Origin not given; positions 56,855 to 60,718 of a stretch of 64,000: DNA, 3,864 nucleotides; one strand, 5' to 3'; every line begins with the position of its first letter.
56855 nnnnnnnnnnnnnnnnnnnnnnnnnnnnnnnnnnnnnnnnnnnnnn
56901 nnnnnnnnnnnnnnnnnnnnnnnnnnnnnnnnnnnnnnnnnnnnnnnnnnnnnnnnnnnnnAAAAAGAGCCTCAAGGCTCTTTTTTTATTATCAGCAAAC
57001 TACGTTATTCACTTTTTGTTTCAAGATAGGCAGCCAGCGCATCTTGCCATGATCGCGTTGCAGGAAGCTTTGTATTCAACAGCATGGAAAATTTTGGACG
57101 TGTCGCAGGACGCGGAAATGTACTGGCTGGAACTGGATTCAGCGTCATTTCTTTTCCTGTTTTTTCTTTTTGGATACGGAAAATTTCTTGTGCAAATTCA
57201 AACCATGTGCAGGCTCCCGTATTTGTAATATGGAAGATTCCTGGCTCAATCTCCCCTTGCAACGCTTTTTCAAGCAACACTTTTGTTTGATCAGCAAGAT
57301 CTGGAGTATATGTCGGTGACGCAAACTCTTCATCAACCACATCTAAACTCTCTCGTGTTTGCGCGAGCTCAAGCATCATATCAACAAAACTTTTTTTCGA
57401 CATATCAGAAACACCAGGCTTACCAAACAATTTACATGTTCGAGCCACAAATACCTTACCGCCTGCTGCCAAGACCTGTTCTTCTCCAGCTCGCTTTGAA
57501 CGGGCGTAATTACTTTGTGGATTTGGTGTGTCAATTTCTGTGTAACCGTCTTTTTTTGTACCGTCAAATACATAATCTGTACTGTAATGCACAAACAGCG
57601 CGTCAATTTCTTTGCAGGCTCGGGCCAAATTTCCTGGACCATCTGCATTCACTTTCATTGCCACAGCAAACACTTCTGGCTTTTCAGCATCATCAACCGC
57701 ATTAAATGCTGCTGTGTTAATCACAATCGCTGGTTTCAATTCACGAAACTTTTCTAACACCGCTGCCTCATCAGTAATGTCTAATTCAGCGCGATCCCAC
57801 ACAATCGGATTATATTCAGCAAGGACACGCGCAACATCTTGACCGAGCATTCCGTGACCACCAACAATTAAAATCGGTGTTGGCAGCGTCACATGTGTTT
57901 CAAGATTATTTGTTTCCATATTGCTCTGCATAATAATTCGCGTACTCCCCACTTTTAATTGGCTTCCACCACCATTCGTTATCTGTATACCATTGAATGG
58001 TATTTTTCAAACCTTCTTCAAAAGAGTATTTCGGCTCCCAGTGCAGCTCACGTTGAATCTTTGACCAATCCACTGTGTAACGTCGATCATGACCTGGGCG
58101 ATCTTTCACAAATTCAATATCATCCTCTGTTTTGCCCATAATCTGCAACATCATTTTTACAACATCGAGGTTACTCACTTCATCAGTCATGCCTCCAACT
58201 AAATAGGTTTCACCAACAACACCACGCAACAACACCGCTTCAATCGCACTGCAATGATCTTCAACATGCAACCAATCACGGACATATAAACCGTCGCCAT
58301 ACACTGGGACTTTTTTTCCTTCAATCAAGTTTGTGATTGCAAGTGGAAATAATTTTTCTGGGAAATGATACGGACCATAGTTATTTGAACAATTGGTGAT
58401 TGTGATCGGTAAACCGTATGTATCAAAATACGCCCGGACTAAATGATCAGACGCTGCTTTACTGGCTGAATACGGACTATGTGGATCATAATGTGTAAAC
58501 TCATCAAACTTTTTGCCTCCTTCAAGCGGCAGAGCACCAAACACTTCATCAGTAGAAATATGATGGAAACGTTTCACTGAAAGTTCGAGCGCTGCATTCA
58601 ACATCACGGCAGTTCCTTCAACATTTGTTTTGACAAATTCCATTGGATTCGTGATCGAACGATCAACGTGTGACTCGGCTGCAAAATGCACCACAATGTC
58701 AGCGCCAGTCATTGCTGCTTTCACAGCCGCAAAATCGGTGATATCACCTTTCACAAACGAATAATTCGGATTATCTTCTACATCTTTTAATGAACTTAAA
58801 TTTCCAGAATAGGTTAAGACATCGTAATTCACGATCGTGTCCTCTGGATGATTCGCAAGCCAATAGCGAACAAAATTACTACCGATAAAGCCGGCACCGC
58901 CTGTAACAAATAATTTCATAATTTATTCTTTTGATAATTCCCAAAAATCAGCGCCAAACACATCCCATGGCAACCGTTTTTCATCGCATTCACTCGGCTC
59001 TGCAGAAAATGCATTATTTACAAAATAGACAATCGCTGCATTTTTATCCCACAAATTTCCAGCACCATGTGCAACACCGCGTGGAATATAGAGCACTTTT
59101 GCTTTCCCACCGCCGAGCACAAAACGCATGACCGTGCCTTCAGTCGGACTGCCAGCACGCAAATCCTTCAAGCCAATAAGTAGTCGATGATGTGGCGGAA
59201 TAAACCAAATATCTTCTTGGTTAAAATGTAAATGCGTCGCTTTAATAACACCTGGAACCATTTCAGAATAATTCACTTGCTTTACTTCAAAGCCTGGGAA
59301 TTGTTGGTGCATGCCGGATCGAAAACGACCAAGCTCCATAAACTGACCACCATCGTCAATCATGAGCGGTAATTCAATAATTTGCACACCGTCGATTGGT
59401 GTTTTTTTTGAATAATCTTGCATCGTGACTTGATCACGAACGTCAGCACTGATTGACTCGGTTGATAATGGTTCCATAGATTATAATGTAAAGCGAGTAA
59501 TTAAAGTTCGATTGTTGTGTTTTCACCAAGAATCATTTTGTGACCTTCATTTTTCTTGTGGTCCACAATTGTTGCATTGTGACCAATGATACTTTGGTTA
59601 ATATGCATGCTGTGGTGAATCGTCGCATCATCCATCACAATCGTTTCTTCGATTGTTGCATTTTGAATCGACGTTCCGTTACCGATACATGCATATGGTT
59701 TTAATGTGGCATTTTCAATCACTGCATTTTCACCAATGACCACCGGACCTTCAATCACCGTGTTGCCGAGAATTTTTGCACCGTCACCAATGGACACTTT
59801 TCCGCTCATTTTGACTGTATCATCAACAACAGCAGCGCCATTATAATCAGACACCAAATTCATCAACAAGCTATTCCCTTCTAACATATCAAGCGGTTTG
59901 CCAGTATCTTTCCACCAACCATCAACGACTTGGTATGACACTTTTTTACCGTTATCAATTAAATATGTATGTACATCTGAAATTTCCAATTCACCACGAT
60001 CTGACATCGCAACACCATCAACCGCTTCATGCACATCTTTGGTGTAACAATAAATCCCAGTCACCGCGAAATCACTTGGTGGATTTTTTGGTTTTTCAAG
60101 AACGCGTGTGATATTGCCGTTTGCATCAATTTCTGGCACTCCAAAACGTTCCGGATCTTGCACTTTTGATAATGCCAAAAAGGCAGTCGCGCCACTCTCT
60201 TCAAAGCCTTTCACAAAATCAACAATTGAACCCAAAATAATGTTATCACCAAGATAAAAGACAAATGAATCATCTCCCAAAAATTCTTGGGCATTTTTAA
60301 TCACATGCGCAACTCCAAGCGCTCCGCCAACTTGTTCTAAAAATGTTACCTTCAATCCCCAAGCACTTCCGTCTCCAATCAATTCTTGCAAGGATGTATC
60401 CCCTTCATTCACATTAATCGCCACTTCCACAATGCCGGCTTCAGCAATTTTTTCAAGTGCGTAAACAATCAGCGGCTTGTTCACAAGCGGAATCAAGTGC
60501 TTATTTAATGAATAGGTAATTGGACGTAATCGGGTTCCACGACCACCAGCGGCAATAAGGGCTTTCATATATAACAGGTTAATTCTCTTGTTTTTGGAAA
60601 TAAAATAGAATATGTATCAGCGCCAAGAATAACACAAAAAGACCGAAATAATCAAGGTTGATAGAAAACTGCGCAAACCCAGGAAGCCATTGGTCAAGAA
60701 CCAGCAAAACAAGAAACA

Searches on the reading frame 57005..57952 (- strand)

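Call 51: search_protein_families(library=pfam, proteins=[window:57005-57952:-], max_evalue=0.001)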
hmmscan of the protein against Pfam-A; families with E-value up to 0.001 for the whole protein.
window:57005-57952:- (315 aa): 6 families
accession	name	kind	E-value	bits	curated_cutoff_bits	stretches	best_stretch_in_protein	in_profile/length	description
PF04321.23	RmlD_sub_bind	-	3.8e-82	276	27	1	27-312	3-284/287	RmlD substrate binding domain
PF01370.27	Epimerase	-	6.9e-21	75.2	20.9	1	27-206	1-202/240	NAD dependent epimerase/dehydratase family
PF16363.11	GDP_Man_Dehyd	-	7.3e-11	42.5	27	1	56-160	58-164/332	GDP-mannose 4,6 dehydratase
PF01073.25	3Beta_HSD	-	8.1e-10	38.6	22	1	56-260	51-267/280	3-beta hydroxysteroid dehydrogenase/isomerase family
PF07993.18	NAD_binding_4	-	1.9e-05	24.4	20.1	1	76-202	91-235/258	Male sterility protein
PF02719.21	Polysacc_synt_2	-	4.8e-05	23.1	20.2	1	58-138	62-141/293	Polysaccharide biosynthesis protein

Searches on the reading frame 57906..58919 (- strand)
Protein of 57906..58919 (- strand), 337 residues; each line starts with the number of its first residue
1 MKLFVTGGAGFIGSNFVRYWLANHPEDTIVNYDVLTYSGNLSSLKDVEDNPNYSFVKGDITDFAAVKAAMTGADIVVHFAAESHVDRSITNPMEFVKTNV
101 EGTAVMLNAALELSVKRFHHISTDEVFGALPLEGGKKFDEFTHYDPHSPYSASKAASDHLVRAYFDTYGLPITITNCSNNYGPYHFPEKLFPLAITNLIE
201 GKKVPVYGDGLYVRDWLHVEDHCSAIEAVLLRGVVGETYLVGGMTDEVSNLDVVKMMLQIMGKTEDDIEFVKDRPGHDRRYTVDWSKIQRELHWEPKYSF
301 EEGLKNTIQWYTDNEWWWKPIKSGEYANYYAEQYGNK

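Call 51: search_protein_families(library=pfam, proteins=[window:57906-58919:-], max_evalue=0.001)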
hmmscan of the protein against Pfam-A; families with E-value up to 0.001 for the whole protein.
window:57906-58919:- (337 aa): 9 families
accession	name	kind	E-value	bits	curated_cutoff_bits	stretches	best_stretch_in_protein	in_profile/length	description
PF16363.11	GDP_Man_Dehyd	-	3.1e-81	273.8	27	1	4-306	1-331/332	GDP-mannose 4,6 dehydratase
PF01370.27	Epimerase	-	3.1e-63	213.8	20.9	1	4-242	2-240/240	NAD dependent epimerase/dehydratase family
PF01073.25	3Beta_HSD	-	9.8e-21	74.4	22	1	5-220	2-219/280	3-beta hydroxysteroid dehydrogenase/isomerase family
PF02719.21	Polysacc_synt_2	-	7e-20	71.8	20.2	1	4-135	2-140/293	Polysaccharide biosynthesis protein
PF07993.18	NAD_binding_4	-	1.1e-15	57.9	20.1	1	5-179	1-206/258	Male sterility protein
PF04321.23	RmlD_sub_bind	-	2.3e-12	47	27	1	1-167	1-142/287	RmlD substrate binding domain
PF13460.12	NAD_binding_10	-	3.4e-11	43.8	27.2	1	7-163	1-133/184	NAD(P)H-binding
PF00106.31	adh_short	-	0.00032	20.7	26.6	0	4-82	4-87/195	short chain dehydrogenase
PF05368.20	NmrA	-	0.00083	19.5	27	0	3-118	5-102/298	NmrA-like family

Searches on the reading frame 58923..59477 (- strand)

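Call 51: search_protein_families(library=pfam, proteins=[window:58923-59477:-], max_evalue=0.001)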
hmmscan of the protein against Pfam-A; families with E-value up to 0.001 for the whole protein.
window:58923-59477:- (184 aa): 1 family
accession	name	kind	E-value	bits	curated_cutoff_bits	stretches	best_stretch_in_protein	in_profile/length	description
PF00908.23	dTDP_sugar_isom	-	2.1e-13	50.7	27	1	25-161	1-137/168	dTDP-4-dehydrorhamnose 3,5-epimerase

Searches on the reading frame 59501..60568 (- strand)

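Call 51: search_protein_families(library=pfam, proteins=[window:59501-60568:-], max_evalue=0.001)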
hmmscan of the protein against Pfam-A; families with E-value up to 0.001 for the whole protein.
window:59501-60568:- (355 aa): 5 families
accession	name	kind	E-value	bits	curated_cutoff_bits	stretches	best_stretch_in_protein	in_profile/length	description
PF00483.29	NTP_transferase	-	7.1e-51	173.6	21.2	1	2-233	1-240/245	Nucleotidyl transferase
PF25084.1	LbH_EIF2B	-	3.1e-09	37.2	54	1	257-353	9-99/105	EIF2B subunit epsilon LbH domain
PF00132.30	Hexapep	-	1.6e-07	31.1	27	1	258-286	2-30/36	Bacterial transferase hexapeptide (six repeats)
PF12804.13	NTP_transf_3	-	2e-07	31.8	27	1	3-112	1-99/160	MobA-like NTP transferase domain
PF24894.1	Hexapep_GlmU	-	1.5e-05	25.5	23.3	0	294-338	20-64/104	GlmU-like, C-terminal hexapeptide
